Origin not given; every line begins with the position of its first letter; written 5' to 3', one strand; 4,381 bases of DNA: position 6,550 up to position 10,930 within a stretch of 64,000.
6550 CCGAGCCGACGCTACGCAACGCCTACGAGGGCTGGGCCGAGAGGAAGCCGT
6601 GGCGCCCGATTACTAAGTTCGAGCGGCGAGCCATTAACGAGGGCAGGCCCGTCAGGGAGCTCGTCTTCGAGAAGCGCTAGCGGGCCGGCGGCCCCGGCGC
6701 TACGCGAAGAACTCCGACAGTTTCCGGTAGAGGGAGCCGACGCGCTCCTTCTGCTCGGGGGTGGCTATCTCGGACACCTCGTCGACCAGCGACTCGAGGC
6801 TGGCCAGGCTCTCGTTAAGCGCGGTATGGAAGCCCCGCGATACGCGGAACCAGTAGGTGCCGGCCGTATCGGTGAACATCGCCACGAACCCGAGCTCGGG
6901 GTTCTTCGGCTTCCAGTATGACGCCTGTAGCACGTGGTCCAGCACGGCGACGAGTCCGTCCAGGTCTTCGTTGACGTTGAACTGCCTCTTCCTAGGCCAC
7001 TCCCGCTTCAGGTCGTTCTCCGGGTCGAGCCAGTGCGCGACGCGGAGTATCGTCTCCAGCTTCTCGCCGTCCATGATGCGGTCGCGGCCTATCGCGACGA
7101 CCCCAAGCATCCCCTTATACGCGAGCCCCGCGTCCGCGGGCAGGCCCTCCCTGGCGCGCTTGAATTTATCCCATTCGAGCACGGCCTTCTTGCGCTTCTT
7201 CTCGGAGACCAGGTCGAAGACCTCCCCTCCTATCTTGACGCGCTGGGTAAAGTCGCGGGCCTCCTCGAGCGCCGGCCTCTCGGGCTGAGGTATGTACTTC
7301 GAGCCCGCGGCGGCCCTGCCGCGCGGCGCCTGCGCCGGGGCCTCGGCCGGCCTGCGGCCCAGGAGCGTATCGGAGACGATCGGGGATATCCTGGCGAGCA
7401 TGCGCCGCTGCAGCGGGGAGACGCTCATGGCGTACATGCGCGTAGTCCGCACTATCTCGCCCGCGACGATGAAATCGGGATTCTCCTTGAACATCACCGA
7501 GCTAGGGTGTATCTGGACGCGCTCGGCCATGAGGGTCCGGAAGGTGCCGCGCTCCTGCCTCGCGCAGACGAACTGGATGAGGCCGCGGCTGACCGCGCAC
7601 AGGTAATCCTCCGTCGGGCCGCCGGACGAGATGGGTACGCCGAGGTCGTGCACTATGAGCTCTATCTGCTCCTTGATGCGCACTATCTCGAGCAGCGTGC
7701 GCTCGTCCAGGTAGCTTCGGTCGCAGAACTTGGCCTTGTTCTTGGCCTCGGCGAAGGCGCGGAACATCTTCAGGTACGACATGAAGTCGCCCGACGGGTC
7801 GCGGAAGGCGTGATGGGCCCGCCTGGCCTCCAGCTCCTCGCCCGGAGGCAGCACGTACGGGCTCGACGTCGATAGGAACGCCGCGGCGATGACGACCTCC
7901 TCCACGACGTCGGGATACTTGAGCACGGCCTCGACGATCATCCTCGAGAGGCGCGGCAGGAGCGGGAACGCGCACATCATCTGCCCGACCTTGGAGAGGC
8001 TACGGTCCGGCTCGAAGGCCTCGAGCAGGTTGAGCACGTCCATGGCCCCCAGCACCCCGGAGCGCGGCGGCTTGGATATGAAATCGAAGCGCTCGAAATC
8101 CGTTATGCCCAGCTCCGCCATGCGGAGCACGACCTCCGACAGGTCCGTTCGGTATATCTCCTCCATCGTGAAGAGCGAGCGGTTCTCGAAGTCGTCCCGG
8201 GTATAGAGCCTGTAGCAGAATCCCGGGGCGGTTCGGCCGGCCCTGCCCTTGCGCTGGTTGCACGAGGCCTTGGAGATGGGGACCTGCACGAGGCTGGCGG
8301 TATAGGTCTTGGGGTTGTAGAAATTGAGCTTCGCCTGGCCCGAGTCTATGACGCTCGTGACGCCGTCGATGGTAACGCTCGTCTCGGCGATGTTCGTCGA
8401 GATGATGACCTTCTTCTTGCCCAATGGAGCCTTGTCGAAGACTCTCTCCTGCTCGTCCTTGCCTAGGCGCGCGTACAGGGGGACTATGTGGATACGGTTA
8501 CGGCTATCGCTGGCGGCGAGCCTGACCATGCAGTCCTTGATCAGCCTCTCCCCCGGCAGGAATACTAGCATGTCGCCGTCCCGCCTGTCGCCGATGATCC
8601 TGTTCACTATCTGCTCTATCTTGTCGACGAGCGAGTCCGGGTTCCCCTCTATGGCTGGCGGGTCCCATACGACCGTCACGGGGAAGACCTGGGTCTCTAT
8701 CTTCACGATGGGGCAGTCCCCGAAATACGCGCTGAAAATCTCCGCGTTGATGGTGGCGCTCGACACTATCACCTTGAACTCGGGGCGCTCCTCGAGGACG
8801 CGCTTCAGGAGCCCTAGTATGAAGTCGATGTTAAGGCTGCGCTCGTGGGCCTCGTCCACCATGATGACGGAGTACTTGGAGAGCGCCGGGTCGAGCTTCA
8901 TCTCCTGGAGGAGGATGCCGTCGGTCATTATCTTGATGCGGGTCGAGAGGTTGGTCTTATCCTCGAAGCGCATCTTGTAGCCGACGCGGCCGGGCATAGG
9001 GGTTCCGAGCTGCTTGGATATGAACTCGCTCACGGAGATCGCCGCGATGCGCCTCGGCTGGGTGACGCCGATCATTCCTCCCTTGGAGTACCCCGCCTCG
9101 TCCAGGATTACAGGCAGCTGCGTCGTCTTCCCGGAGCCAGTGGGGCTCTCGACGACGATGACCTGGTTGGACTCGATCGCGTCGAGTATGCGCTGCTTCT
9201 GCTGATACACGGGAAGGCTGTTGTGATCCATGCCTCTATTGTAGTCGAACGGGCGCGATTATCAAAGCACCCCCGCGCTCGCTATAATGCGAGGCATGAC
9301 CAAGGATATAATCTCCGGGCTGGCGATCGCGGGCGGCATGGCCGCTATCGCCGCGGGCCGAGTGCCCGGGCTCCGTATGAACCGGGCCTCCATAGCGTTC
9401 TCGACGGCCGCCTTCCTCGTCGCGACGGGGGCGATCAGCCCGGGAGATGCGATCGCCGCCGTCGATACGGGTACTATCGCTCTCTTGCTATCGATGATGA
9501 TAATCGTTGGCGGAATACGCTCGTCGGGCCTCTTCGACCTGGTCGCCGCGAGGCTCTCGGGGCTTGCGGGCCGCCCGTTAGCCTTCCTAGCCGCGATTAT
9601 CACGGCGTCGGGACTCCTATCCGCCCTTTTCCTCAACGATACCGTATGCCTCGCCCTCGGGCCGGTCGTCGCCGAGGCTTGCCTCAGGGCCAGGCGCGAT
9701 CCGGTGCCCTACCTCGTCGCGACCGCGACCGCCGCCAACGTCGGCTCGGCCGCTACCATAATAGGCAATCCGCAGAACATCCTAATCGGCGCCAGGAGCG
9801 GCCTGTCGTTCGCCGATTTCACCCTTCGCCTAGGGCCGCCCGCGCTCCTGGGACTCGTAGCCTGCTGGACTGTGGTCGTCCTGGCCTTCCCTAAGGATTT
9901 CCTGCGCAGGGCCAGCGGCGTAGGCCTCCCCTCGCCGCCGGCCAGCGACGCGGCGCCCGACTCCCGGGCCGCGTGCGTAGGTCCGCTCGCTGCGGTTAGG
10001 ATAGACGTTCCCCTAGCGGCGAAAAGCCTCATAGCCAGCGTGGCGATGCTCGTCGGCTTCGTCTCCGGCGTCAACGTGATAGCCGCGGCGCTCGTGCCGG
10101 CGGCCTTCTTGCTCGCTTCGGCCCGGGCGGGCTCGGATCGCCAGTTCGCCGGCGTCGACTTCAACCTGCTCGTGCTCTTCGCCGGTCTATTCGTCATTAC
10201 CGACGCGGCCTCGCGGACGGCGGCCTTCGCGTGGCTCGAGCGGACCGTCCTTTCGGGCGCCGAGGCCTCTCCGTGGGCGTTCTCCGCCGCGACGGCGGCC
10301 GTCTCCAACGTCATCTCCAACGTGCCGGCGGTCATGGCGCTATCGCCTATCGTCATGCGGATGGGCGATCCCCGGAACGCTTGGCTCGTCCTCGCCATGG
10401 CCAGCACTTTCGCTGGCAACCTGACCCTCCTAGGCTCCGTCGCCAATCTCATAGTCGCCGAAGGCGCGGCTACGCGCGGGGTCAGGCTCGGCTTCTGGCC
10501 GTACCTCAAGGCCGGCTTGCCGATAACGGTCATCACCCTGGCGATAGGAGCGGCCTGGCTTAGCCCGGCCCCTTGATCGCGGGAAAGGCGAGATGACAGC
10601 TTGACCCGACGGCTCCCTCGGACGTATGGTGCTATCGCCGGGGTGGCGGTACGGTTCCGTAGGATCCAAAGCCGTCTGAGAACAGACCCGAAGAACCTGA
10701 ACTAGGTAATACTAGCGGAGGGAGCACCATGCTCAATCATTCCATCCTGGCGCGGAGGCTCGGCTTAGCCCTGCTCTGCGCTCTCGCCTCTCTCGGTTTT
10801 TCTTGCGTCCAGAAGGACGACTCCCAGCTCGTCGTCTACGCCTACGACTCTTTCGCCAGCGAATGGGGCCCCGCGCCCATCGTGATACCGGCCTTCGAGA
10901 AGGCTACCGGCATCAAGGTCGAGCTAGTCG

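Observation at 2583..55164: Eleven operon-first genes have a -10 box exactly 6-7 nt before the ATG and no SD: widespread leaderless mRNAs?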

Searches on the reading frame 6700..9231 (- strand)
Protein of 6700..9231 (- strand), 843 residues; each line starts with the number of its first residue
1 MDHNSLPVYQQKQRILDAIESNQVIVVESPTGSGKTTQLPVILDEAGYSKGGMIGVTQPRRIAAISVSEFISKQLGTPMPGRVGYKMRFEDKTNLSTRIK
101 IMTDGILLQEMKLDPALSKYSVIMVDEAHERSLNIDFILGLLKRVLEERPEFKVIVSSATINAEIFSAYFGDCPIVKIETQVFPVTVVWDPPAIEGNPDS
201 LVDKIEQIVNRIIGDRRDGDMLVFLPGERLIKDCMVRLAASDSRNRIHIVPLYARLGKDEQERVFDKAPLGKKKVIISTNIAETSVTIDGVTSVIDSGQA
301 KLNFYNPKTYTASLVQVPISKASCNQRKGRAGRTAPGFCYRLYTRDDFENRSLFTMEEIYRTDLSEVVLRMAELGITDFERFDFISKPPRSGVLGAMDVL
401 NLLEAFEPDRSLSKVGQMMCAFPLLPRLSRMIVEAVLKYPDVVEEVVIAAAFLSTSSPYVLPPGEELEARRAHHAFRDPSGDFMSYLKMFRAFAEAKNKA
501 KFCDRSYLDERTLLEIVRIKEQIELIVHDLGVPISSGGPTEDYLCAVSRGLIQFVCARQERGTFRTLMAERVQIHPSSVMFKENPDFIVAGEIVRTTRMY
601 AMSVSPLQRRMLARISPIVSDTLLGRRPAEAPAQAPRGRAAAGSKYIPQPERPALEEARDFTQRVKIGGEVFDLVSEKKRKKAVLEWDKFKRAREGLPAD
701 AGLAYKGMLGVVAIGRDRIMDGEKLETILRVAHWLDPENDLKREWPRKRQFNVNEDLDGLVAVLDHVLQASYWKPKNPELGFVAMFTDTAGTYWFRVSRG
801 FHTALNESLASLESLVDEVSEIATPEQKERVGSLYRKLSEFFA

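Call 5: find_encoding_contigs(protein=window:6700-9231:-, flank=10000, max_places=3)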
Protein window:6700-9231:- (843 aa): 6 contigs read that carry it; 3 places shown.
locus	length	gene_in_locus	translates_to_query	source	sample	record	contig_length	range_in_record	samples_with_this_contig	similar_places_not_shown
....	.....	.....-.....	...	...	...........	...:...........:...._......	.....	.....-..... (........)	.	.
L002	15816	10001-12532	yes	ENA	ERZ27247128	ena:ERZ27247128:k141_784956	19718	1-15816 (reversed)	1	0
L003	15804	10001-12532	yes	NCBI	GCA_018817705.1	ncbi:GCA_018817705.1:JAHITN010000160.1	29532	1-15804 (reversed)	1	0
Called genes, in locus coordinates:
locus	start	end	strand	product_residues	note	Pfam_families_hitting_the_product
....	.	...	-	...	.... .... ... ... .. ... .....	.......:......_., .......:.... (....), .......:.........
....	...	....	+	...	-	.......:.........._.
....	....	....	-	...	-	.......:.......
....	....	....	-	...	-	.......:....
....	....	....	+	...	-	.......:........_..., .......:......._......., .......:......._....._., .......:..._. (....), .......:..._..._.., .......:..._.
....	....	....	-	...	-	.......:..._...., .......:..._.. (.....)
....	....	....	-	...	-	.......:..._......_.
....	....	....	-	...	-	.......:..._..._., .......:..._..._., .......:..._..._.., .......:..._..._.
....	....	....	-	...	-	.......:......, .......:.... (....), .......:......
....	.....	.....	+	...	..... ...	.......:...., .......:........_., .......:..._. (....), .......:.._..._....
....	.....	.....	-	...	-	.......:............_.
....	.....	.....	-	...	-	-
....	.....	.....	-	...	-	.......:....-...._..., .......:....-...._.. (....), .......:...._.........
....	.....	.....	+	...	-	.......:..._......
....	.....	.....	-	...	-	-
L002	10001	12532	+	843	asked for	PF00270:DEAD, PF00271:Helicase_C, PF21010:HA2_C (weak), PF07717:OB_NTP_bind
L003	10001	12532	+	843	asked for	PF00270:DEAD, PF00271:Helicase_C, PF21010:HA2_C (weak), PF07717:OB_NTP_bind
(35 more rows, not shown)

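Call 17: find_related_loci(query=window:6700-9231:-, collection=genome_contigs, flank=10000)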
Query window:6700-9231:- (843 aa) in genome_contigs; peptide patterns used: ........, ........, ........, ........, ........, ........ (x = any residue, [..] = any of these).
525 stretches matched a pattern; 470 encode a relative of the query (tblastn E <= 1e-3); the best 80 are kept; 80 distinct loci.
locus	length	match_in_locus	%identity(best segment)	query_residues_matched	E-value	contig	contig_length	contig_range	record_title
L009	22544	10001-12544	90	1-842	0e+0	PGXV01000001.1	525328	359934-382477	MAG: Spirochaetae bacterium HGW-Spirochaetae-3 08E140C01_z5_2013_Ig3399_v2_scaffold_25, whole genome shotgun sequence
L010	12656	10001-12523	88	1-843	0e+0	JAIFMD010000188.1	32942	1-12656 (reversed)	MAG: Spirochaetes bacterium isolate bin_251 scaffold_2368, whole genome shotgun sequence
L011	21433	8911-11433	88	1-843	0e+0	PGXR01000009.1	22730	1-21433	MAG: Spirochaetae bacterium HGW-Spirochaetae-7 08E140C01_z5_2013_Ig3399_v2_scaffold_1645, whole genome shotgun sequence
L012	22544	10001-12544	87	1-843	0e+0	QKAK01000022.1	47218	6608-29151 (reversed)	MAG: Spirochaetes bacterium isolate SZUA-370 scaffold_1262, whole genome shotgun sequence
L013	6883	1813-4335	87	1-843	0e+0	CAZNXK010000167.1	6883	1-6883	MAG TPA_asm: uncultured Treponemataceae bacterium isolate SRP062349_co6_229 genome assembly, contig: NODE_9670_length_68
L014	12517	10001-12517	86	1-833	0e+0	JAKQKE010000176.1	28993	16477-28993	MAG: Spirochaetota bacterium isolate USDV_maxbin.089 k141_303330, whole genome shotgun sequence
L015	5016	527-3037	80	1-842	0e+0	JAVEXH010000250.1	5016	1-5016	MAG: Spirochaetia bacterium isolate BF4_168 NODE_61119_length_5016_cov_2.877071_Biofilm4, whole genome shotgun sequence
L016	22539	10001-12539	85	1-843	0e+0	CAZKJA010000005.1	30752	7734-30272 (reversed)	MAG TPA_asm: uncultured Treponemataceae bacterium isolate SRP062349_co3_32 genome assembly, contig: NODE_642_length_3075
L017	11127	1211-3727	79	1-842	0e+0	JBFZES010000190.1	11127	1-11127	MAG: Spirochaetaceae bacterium isolate PPR_0594 k121_5405831, whole genome shotgun sequence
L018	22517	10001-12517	79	1-842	0e+0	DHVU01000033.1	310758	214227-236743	MAG TPA_asm: Spirochaetaceae bacterium UBA5200 UBA5200_contig_343, whole genome shotgun sequence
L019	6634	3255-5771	79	1-842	0e+0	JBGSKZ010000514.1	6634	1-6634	MAG: Treponematales bacterium isolate JTS-AC194 k141_1074434, whole genome shotgun sequence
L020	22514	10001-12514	78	1-842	0e+0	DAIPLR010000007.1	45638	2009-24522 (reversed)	MAG TPA_asm: Spirochaetales bacterium isolate CTOTU29483 NODE_547_length_45638_cov_8.905864, whole genome shotgun sequen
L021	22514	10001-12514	78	1-843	0e+0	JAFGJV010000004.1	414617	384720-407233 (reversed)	MAG: Spirochaetales bacterium isolate Zod_Metabat.296 k87_1056889, whole genome shotgun sequence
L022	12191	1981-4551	74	1-843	0e+0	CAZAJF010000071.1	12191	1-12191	MAG TPA_asm: uncultured Treponemataceae bacterium isolate SRP302447_co1_774 genome assembly, contig: NODE_13929_length_1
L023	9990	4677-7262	74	1-843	0e+0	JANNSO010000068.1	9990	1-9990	MAG: Spirochaetota bacterium isolate SOY_31_metabat_206 SOY_31_k141_748406, whole genome shotgun sequence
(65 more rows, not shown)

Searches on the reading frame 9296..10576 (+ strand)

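Call 35: search_protein_families(library=ncbifam, proteins=[window:9296-10576:+], max_evalue=0.00001)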
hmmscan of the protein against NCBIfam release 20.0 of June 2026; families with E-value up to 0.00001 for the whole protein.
window:9296-10576:+ (426 aa): 6 families
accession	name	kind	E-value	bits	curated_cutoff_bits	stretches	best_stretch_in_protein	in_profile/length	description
NF040989.1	MamN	equivalog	6.1e-17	61.5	500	1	41-420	35-430/437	magnetosome biogenesis transporter MamN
NF011980.0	PRK15445.1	subfamily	1.6e-14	53.8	457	1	35-418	30-418/430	arsenical efflux pump membrane protein ArsB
NF033877.0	arsB_Sta_pI258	exception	4.4e-10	39.3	760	1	41-417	36-417/429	arsenite efflux transporter membrane subunit ArsB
TIGR00935.1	2a45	subfamily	7.3e-09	35.3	415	1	64-419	59-417/426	arsenite/antimonite efflux transporter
TIGR00785.1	dass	subfamily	1e-07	31.1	198.6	0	141-357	157-375/444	DASS family sodium-coupled anion symporter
NF007093.0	PRK09547.1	equivalog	5e-06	25.9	640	0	142-193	208-259/517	sodium/proton antiporter NhaB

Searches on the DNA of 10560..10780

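Call 37: search_rna_families(source=window, start=10560, end=10780, threshold=gathering, show_alignments=1)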
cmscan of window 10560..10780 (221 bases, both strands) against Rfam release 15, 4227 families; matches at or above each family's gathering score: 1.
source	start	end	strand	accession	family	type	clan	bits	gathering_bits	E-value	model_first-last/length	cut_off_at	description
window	10629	10740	+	RF00059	TPP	Cis-reg; riboswitch;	-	54.7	54.3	2.1e-10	1-105/105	no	TPP riboswitch aptamer (THI element)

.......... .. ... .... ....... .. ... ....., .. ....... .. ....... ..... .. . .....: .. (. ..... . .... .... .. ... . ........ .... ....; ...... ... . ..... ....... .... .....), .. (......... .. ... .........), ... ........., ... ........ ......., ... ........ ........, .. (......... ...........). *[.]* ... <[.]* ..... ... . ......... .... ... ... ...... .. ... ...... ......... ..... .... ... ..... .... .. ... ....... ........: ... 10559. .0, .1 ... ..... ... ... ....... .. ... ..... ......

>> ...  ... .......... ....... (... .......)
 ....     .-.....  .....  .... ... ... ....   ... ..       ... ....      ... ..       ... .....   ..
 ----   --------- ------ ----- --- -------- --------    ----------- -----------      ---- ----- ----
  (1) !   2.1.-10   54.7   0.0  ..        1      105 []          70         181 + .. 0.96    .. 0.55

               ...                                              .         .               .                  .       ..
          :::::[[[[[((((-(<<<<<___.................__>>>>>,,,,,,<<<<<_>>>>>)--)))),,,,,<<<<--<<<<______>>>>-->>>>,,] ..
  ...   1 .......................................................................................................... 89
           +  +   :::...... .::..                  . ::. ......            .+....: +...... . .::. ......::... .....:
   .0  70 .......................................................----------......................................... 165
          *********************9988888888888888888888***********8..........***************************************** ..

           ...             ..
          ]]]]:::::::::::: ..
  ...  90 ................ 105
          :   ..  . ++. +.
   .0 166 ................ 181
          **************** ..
